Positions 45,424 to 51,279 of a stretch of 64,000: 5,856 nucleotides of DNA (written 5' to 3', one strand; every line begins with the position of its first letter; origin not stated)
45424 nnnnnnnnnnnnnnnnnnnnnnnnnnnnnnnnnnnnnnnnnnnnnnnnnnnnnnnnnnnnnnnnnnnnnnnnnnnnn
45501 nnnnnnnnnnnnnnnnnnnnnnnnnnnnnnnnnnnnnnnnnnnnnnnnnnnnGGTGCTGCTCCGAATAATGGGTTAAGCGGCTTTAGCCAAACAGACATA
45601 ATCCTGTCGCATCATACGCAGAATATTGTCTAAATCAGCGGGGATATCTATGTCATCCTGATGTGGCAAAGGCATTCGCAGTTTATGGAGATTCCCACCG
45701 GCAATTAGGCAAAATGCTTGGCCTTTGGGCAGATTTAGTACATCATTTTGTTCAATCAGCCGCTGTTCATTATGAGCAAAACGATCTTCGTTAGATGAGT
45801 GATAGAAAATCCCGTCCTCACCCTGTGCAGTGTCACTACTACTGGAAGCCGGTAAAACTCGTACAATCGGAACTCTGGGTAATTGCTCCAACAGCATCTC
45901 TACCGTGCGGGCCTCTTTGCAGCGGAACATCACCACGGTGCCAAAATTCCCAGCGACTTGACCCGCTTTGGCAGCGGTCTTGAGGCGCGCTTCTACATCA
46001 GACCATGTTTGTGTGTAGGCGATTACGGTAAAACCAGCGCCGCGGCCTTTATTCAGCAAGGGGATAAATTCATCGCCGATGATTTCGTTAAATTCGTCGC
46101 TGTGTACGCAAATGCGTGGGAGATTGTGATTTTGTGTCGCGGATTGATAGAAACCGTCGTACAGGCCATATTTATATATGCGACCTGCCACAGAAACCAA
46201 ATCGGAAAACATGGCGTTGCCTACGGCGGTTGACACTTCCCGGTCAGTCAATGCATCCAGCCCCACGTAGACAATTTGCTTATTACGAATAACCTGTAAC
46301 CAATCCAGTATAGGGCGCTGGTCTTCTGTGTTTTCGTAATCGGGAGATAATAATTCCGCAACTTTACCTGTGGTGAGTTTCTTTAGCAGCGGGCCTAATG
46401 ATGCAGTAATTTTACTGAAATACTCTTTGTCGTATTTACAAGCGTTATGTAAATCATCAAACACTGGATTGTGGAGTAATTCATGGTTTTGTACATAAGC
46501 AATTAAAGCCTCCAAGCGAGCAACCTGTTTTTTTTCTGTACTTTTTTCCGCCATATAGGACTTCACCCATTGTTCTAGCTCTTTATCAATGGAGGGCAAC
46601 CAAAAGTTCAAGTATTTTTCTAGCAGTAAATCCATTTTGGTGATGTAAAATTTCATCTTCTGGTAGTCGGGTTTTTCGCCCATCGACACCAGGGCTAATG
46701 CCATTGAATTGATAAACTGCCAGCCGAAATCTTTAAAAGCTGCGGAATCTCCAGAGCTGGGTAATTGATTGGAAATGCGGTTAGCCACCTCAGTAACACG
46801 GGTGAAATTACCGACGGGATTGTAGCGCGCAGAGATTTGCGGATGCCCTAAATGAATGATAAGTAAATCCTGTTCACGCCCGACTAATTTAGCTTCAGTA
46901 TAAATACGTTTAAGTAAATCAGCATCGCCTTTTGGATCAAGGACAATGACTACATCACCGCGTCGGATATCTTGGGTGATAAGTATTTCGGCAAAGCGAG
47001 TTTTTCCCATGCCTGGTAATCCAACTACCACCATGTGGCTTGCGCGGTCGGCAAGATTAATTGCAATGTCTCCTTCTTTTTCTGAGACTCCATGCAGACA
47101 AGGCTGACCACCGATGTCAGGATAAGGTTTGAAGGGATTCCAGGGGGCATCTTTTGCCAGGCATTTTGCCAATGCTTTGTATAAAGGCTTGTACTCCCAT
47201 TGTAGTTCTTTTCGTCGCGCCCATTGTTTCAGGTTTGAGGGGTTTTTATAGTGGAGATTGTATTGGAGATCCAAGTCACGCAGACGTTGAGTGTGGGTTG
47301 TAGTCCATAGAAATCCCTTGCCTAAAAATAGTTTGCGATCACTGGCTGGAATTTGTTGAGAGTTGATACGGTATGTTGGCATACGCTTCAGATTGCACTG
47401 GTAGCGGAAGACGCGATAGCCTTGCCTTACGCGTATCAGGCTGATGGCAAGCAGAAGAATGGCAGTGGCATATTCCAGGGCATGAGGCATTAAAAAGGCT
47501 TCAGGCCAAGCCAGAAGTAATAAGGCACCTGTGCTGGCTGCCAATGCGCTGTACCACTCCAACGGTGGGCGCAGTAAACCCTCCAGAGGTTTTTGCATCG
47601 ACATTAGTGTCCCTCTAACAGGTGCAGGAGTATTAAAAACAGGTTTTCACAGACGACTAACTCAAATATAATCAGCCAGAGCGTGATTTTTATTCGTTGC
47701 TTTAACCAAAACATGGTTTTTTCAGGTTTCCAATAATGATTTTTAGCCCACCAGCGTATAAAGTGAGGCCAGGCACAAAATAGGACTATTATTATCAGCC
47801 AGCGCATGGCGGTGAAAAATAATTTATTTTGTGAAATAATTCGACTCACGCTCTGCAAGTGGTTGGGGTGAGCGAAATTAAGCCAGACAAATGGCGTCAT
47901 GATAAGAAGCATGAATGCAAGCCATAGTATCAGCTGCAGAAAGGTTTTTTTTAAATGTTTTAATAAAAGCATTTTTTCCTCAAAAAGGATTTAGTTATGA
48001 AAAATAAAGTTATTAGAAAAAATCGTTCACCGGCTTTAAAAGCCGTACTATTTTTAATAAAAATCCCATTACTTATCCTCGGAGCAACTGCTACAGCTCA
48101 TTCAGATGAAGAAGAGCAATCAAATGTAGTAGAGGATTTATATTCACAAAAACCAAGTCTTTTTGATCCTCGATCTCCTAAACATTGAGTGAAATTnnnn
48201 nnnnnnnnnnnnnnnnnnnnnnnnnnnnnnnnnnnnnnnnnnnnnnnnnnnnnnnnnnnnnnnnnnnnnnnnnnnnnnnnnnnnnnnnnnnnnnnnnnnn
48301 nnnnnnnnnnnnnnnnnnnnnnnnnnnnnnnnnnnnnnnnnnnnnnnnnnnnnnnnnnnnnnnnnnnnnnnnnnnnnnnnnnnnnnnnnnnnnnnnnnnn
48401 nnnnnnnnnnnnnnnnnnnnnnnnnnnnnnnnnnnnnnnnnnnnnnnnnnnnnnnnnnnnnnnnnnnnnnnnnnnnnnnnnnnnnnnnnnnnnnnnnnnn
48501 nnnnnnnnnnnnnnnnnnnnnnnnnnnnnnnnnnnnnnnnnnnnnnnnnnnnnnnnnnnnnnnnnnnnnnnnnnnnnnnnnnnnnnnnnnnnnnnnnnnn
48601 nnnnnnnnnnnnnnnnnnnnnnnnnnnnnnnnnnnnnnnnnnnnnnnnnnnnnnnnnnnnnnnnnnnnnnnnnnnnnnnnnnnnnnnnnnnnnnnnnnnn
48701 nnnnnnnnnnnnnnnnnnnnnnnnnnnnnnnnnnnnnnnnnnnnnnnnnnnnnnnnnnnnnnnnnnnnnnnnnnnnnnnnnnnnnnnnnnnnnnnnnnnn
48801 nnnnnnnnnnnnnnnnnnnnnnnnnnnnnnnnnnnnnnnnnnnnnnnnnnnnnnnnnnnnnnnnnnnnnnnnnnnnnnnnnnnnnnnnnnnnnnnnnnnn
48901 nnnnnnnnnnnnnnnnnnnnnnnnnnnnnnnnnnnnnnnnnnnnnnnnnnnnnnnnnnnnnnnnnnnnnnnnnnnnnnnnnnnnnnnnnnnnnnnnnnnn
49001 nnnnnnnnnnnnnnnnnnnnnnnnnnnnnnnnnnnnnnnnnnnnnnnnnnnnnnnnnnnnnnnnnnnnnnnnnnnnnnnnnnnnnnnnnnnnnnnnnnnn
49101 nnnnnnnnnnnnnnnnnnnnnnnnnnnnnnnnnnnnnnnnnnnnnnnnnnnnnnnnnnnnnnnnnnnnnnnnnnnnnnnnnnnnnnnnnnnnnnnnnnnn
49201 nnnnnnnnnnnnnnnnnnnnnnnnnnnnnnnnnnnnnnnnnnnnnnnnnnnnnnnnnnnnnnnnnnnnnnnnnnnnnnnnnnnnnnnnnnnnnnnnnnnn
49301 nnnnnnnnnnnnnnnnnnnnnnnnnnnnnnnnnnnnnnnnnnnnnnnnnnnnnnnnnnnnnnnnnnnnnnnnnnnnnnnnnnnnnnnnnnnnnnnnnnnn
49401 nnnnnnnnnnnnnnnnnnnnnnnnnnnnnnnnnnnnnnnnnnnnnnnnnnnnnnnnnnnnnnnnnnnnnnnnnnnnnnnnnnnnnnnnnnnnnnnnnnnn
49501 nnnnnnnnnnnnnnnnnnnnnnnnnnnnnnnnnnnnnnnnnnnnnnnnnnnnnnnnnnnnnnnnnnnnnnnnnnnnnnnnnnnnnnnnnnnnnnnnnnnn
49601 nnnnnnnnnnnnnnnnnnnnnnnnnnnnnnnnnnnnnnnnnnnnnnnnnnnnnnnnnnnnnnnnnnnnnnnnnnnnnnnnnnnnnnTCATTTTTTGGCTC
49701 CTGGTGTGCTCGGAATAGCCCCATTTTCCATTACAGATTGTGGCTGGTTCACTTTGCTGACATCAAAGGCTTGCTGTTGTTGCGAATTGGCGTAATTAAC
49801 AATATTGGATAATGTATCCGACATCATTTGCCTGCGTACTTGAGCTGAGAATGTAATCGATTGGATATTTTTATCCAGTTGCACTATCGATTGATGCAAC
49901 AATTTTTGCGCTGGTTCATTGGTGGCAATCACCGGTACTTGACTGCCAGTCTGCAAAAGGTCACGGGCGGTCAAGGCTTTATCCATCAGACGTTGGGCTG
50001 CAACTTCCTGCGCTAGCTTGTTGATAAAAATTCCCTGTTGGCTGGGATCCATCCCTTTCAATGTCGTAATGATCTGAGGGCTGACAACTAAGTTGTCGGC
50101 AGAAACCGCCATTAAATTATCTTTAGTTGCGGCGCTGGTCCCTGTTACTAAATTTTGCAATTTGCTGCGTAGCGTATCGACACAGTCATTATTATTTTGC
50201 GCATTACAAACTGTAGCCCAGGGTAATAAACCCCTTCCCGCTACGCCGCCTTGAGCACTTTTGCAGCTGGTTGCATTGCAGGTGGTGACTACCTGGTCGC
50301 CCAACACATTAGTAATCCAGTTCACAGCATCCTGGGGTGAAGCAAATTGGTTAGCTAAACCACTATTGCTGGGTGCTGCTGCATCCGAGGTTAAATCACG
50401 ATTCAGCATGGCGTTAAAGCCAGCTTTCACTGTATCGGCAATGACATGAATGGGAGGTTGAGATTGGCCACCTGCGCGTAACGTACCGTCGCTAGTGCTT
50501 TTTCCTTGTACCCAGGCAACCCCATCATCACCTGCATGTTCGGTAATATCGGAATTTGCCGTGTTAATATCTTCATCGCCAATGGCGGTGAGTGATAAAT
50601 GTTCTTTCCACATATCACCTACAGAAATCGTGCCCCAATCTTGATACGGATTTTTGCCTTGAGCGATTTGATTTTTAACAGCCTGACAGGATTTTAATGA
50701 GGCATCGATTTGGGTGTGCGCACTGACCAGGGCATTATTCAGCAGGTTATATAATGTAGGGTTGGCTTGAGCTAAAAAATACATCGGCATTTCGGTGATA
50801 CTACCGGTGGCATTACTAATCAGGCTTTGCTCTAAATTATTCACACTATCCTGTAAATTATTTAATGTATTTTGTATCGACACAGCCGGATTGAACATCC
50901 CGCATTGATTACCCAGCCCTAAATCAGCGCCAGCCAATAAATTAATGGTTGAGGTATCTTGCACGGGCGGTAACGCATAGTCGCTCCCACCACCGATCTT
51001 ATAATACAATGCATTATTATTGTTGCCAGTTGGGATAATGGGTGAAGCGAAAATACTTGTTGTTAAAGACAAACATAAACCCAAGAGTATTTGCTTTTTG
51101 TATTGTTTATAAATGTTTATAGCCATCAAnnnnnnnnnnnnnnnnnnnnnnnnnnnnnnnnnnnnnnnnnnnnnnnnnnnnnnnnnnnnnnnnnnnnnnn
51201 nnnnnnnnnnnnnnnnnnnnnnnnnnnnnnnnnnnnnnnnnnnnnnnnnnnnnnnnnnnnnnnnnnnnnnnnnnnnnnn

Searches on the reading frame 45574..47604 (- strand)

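Call 12: search_protein_families(library=pfam, proteins=[window:45574-47604:-], max_evalue=0.01)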
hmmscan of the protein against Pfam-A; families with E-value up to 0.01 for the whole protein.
window:45574-47604:- (676 aa): 6 families
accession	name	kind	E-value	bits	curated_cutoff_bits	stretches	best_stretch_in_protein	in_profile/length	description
PF10412.15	TrwB_AAD_bind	-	1.5e-11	44.3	20.5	2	333-644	107-386/387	Type IV secretion-system coupling protein DNA-binding domain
PF12696.13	TraG-D_C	-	2.3e-08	34.4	22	1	502-627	6-126/126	TraM recognition site of TraD and TraG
PF01935.23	DUF87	-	0.00054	20.6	23.2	1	179-227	13-63/220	Helicase HerA, central domain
PF13401.12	AAA_22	-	0.0022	18.7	27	1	187-239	4-59/130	AAA domain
PF20720.3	nSTAND3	-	0.003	17.7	27.2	1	179-223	8-52/155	Novel STAND NTPase 3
PF02534.20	T4SS-DNA_transf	-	0.0061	15.9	20.1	0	180-450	44-268/468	Type IV secretory system Conjugative DNA transfer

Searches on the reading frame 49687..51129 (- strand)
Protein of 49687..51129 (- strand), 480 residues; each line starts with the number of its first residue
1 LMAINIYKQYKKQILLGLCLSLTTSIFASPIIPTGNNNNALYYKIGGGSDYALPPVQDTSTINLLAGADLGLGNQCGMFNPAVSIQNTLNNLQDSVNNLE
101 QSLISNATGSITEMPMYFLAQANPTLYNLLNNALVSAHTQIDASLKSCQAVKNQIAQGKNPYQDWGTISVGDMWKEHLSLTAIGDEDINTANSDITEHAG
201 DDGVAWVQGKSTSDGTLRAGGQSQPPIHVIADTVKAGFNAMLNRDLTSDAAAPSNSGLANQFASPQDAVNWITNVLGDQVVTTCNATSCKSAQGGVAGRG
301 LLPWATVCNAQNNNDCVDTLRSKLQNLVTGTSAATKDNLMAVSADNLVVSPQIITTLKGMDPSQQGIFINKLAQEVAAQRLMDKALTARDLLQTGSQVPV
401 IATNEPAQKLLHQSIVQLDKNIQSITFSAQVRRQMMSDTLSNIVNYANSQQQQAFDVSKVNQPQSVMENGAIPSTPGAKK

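Call 9: search_protein_families(library=pfam, proteins=[window:49687-51129:-], max_evalue=0.01)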
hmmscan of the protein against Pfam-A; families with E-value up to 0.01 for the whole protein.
window:49687-51129:- (480 aa): 0 families

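Call 52: search_protein_families(library=ncbifam, proteins=[window:49687-51129:-], max_evalue=0.01)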
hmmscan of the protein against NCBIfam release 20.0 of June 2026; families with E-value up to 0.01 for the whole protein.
window:49687-51129:- (480 aa): 1 family
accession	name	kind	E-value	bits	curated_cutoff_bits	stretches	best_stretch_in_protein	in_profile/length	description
TIGR03755.1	conj_TIGR03755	equivalog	1.5e-105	353.4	270.45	1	40-464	3-409/419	integrating conjugative element protein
